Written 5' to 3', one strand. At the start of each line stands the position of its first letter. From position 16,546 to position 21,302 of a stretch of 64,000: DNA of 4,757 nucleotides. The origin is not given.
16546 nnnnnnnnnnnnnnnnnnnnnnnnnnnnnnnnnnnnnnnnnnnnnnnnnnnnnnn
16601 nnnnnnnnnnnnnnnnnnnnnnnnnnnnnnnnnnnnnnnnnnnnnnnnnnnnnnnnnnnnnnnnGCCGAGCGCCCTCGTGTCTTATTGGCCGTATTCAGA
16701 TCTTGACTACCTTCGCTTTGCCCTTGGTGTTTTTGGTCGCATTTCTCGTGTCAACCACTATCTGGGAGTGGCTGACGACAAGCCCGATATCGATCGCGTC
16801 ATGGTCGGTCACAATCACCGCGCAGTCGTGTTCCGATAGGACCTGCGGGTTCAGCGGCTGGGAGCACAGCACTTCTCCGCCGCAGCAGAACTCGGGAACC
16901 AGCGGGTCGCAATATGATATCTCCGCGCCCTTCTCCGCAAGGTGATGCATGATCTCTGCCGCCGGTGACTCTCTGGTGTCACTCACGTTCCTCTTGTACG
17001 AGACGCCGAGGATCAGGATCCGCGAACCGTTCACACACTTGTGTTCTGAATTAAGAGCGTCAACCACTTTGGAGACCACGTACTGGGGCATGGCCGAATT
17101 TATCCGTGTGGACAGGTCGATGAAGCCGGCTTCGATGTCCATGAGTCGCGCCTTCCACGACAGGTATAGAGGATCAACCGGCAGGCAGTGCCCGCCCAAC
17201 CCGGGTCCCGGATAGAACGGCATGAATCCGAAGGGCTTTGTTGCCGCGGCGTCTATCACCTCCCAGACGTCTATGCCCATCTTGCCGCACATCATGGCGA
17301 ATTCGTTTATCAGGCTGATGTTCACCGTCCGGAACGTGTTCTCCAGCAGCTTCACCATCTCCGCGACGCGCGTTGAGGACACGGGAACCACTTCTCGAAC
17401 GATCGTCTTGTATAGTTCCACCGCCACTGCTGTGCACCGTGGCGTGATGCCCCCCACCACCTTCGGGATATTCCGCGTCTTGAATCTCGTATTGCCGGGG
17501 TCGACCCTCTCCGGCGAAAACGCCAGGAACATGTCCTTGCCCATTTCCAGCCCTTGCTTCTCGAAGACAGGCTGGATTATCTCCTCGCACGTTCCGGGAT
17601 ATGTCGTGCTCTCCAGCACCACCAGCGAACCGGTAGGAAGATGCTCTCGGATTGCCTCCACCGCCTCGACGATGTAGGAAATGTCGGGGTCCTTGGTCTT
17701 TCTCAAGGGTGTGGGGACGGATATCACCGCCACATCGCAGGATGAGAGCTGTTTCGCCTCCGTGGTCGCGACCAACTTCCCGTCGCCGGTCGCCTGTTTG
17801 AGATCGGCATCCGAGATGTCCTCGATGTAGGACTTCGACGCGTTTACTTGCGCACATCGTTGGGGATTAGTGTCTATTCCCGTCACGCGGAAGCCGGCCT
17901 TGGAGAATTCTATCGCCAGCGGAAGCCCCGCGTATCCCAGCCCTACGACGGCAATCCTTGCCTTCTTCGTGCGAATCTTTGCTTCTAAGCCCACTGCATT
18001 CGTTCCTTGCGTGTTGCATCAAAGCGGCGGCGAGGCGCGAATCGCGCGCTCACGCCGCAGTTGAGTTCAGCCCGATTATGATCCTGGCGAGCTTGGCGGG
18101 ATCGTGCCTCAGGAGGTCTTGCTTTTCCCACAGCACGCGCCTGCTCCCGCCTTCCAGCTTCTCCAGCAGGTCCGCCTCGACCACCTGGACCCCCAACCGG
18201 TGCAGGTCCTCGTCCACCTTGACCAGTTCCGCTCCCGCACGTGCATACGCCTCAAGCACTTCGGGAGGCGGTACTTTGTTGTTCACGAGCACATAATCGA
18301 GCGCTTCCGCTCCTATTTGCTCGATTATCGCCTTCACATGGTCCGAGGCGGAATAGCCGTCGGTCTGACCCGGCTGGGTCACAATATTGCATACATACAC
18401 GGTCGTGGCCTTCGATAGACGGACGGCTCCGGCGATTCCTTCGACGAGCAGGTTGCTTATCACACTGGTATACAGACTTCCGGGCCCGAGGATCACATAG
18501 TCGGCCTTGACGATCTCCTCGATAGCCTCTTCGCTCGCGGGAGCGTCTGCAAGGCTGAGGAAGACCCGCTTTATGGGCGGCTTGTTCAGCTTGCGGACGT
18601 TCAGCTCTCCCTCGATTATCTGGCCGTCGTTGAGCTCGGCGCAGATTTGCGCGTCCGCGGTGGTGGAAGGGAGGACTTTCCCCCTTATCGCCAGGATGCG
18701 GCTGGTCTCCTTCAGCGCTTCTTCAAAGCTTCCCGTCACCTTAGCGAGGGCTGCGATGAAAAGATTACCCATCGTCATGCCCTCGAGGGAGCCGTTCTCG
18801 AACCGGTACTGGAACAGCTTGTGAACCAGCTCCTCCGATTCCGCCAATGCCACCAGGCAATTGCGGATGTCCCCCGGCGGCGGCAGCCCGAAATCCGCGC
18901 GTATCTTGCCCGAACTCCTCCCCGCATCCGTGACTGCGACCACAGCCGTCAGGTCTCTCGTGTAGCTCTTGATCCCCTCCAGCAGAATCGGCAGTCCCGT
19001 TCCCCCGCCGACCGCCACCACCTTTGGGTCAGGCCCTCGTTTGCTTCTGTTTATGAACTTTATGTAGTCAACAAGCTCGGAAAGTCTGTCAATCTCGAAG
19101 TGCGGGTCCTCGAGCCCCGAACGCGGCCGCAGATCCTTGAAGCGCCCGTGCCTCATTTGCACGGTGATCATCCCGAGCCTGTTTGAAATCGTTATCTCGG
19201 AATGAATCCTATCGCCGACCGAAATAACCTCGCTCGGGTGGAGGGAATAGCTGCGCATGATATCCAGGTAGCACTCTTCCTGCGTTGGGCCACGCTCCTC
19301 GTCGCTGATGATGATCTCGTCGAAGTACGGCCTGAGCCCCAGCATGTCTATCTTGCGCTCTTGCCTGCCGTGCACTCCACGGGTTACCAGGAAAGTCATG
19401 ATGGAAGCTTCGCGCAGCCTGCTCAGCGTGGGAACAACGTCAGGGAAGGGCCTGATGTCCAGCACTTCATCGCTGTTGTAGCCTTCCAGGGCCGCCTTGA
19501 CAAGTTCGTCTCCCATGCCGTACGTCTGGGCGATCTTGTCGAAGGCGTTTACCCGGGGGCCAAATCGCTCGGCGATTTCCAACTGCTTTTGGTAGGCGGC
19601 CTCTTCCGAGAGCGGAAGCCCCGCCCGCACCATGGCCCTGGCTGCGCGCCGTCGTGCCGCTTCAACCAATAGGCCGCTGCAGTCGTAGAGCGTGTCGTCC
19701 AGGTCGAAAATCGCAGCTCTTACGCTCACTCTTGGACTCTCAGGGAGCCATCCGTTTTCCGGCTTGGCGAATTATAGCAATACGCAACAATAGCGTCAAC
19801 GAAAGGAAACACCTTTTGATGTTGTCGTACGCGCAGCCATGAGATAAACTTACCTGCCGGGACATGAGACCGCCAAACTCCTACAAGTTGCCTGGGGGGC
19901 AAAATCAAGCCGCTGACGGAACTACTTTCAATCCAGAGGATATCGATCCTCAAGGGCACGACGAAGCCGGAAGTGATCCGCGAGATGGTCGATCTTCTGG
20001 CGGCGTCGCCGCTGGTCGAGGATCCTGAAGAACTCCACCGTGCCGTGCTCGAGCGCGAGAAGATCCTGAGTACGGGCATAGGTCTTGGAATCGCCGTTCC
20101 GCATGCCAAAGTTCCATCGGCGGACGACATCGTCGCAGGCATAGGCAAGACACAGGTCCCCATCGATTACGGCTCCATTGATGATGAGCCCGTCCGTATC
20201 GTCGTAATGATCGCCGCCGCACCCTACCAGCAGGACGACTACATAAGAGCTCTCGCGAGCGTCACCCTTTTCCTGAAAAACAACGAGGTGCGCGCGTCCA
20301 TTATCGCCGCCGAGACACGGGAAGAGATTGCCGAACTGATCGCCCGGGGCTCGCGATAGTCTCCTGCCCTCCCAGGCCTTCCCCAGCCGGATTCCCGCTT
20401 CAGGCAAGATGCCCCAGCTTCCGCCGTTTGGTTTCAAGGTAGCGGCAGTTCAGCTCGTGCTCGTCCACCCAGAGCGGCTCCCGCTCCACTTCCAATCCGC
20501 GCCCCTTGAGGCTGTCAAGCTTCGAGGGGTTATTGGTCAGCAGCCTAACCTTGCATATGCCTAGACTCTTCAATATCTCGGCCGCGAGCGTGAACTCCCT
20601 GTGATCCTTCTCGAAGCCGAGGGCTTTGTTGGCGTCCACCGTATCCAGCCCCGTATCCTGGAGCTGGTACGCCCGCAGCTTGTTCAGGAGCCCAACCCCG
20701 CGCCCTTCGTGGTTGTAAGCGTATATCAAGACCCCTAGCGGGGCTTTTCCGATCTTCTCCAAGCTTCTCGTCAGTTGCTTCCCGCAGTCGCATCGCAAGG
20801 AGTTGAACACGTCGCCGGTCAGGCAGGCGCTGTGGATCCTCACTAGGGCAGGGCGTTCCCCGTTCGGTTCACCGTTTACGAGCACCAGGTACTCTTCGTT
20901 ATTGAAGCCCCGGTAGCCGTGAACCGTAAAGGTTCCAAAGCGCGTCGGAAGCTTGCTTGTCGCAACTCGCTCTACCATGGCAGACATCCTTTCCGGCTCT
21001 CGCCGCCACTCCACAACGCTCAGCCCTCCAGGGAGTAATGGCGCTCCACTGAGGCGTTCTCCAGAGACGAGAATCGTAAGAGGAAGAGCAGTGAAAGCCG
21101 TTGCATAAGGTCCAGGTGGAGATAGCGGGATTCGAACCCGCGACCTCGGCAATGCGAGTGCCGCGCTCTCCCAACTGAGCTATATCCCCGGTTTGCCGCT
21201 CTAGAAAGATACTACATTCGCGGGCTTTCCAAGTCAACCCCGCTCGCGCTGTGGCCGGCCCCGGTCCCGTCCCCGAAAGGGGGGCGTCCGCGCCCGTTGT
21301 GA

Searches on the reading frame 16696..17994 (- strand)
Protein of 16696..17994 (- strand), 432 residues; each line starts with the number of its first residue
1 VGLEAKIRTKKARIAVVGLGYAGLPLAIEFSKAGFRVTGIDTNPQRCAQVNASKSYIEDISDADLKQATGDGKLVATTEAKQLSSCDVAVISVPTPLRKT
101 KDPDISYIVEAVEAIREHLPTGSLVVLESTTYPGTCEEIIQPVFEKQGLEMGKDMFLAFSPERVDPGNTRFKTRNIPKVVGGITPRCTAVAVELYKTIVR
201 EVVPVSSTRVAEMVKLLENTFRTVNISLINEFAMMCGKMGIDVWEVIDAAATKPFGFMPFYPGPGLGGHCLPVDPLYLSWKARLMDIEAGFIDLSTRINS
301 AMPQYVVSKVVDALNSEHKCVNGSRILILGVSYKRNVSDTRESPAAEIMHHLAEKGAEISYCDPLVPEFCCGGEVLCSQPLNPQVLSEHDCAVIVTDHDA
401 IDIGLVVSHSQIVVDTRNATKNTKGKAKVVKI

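Call 9: search_protein_families(library=pfam, proteins=[window:16696-17994:-], max_evalue=0.00001)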
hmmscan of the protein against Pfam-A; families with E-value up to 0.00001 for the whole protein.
window:16696-17994:- (432 aa): 4 families
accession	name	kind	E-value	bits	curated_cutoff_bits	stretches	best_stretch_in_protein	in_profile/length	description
PF03721.20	UDPG_MGDP_dh_N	-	3.9e-45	154.2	27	1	13-191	2-183/187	UDP-glucose/GDP-mannose dehydrogenase family, NAD binding domain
PF00984.24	UDPG_MGDP_dh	-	9.2e-32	109.5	25.4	1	210-300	2-93/94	UDP-glucose/GDP-mannose dehydrogenase family, central domain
PF03720.21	UDPG_MGDP_dh_C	-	7.7e-20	71.6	30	1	327-421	1-102/103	UDP-glucose/GDP-mannose dehydrogenase family, UDP binding domain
PF03446.21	NAD_binding_2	-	1.3e-08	35.4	21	1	13-145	1-109/161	NAD binding domain of 6-phosphogluconate dehydrogenase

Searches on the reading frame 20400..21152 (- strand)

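Call 6: search_protein_families(library=pfam, proteins=[window:20400-21152:-], max_evalue=0.00001)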
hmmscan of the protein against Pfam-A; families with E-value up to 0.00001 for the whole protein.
window:20400-21152:- (250 aa): 1 family
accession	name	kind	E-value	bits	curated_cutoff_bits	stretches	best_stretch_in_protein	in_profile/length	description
PF00925.25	GTP_cyclohydro2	-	7.1e-61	205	23.3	1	61-223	1-161/165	GTP cyclohydrolase II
